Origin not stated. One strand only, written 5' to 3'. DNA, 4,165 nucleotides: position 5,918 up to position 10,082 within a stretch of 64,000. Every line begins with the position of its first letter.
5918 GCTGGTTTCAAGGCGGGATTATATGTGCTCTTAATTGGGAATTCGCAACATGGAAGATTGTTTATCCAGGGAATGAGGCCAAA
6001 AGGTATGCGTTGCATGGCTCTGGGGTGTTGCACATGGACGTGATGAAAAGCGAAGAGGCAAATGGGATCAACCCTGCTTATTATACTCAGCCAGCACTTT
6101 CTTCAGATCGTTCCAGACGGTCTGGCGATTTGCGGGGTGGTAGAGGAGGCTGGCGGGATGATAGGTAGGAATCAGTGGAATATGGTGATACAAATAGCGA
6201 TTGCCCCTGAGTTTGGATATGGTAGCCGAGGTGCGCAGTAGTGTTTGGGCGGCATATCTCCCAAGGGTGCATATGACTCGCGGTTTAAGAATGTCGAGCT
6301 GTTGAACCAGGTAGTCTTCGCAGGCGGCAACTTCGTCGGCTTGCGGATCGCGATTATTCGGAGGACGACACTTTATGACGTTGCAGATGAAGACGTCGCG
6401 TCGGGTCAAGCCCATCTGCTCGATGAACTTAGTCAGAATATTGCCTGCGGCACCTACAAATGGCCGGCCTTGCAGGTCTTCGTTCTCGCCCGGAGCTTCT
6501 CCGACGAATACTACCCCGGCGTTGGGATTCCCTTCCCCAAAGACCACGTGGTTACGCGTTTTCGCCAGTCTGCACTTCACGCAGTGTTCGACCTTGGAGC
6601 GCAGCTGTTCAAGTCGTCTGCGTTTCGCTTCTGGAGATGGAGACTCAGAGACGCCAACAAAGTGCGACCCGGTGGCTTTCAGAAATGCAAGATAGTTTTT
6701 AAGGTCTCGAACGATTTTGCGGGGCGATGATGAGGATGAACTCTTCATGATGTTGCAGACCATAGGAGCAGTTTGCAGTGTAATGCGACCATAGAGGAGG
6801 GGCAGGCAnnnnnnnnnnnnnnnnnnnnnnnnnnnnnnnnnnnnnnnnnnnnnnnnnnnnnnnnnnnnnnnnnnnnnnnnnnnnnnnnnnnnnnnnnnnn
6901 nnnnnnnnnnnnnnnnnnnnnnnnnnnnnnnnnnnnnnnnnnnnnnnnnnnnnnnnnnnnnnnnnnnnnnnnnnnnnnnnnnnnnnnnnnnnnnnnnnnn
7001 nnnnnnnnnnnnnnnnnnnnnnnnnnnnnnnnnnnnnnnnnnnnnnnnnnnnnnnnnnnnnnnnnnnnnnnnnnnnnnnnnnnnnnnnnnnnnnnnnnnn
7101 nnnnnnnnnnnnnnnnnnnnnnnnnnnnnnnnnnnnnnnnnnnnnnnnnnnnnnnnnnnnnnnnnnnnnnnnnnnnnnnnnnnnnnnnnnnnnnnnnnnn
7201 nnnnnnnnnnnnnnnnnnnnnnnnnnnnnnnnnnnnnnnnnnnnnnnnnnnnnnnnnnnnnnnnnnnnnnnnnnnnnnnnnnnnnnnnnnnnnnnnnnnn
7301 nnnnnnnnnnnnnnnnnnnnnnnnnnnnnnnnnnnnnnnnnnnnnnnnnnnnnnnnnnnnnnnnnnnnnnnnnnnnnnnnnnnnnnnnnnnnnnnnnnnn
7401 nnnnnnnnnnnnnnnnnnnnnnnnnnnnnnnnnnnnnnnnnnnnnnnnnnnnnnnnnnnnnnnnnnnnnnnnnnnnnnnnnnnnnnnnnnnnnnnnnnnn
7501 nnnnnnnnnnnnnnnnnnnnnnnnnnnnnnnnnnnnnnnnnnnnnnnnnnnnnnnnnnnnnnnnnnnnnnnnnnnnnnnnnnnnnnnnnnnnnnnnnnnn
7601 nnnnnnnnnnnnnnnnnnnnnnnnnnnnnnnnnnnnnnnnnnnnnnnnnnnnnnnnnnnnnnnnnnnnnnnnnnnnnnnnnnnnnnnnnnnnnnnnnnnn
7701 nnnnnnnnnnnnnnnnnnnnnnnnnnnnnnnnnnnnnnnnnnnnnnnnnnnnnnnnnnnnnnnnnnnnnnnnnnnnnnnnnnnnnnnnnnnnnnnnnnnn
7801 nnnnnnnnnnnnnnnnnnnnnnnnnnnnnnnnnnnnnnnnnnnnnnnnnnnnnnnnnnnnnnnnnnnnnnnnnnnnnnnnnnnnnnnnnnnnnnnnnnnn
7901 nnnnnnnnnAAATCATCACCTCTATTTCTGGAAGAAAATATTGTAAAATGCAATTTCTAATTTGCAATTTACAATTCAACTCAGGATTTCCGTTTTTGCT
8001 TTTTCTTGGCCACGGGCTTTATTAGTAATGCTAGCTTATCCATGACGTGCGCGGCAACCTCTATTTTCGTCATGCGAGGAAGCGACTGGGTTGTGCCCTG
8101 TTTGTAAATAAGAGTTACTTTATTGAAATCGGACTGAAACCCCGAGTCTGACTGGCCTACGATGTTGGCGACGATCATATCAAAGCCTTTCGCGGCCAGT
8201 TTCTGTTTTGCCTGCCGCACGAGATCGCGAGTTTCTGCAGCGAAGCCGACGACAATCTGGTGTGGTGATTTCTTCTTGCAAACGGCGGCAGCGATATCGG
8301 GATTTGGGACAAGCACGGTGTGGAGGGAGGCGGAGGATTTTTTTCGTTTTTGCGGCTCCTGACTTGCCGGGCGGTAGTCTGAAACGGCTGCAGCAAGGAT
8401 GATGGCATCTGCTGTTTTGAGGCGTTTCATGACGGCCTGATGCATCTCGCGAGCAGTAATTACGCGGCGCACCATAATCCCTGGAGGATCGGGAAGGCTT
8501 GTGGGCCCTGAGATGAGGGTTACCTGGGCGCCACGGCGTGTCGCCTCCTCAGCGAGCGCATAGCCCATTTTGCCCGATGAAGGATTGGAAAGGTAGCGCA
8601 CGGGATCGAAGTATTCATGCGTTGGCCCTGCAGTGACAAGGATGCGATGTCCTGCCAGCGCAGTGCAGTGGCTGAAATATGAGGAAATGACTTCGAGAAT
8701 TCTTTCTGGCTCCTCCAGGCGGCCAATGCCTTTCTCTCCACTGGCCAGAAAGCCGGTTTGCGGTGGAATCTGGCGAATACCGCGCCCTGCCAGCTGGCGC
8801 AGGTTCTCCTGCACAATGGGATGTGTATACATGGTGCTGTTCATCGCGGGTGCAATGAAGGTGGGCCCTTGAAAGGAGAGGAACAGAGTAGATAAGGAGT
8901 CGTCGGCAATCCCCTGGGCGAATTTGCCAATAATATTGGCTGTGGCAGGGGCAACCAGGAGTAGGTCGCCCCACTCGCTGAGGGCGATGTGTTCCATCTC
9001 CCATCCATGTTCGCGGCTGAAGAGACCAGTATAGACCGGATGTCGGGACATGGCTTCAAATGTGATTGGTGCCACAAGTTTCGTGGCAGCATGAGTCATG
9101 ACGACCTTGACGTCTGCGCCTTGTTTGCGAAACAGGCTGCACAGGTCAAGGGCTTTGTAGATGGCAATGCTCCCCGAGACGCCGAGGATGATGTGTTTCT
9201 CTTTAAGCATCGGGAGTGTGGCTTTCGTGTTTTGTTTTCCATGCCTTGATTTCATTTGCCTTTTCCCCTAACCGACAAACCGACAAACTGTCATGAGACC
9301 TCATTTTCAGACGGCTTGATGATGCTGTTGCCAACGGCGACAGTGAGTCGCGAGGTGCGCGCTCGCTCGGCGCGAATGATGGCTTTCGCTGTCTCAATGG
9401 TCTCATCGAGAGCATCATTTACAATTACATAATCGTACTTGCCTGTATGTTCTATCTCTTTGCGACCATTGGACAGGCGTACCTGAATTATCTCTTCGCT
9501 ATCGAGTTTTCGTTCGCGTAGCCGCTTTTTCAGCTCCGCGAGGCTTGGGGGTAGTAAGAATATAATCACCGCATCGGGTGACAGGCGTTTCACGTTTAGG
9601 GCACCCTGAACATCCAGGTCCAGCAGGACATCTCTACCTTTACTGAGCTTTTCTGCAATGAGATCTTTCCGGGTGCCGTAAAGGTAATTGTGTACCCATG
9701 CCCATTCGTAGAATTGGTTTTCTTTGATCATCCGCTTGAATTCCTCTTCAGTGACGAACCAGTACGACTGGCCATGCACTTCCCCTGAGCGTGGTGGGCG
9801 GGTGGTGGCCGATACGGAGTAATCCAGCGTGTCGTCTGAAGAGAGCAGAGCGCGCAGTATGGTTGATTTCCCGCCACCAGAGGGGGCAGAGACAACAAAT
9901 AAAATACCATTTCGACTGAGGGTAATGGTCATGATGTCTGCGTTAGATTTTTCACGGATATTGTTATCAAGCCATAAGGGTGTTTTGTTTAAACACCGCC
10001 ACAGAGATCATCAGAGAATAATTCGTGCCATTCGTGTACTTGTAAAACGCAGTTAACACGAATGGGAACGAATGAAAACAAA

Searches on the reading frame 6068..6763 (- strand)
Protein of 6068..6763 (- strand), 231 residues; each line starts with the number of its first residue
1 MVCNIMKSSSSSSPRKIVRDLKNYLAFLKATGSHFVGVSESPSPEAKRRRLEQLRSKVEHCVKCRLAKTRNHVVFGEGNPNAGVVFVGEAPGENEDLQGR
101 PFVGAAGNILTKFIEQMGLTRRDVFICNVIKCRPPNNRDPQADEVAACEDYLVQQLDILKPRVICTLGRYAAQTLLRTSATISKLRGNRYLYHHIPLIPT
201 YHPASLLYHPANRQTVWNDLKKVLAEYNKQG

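Call 74: search_protein_families(library=pfam, proteins=[window:6068-6763:-], max_evalue=0.00001)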
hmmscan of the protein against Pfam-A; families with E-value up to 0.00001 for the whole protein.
window:6068-6763:- (231 aa): 1 family
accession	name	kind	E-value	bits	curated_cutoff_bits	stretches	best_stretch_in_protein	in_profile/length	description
PF03167.25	UDG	-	4.9e-40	137.3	24.3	1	75-221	1-141/141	Uracil DNA glycosylase superfamily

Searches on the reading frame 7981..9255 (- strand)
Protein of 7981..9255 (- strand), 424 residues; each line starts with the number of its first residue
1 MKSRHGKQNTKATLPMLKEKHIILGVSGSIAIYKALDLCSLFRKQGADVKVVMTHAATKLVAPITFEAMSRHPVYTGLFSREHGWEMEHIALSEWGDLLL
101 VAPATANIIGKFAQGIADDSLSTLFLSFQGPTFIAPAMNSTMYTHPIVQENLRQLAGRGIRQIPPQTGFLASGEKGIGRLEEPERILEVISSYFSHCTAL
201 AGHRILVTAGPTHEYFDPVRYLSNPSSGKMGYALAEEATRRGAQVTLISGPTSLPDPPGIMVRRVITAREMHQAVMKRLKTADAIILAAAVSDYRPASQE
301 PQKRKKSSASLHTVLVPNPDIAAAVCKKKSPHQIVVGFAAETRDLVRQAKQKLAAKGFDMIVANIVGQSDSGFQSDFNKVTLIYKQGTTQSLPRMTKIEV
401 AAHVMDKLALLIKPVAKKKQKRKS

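Call 74: search_protein_families(library=pfam, proteins=[window:7981-9255:-], max_evalue=0.00001)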
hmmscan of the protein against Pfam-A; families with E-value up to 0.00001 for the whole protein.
window:7981-9255:- (424 aa): 2 families
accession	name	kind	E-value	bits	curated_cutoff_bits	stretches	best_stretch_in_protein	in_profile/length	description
PF04127.22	DFP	-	9.5e-73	244.4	22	1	200-383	1-186/186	DNA/pantothenate metabolism flavoprotein C-terminal domain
PF02441.25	Flavoprotein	-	1.8e-32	112.6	22.7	1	20-190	1-158/162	Flavoprotein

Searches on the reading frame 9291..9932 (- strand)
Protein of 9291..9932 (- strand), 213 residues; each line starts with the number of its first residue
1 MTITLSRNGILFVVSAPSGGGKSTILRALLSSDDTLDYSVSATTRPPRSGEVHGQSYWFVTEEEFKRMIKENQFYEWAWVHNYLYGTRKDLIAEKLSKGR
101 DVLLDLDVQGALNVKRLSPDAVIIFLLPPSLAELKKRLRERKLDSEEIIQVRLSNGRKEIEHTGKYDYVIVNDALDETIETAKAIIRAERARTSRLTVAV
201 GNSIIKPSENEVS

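Call 74: search_protein_families(library=pfam, proteins=[window:9291-9932:-], max_evalue=0.00001)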
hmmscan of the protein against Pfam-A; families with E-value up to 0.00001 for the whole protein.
window:9291-9932:- (213 aa): 1 family
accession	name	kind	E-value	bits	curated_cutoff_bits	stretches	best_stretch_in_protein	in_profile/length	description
PF00625.27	Guanylate_kin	-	5.4e-49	166.8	25.2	1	12-188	5-181/182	Guanylate kinase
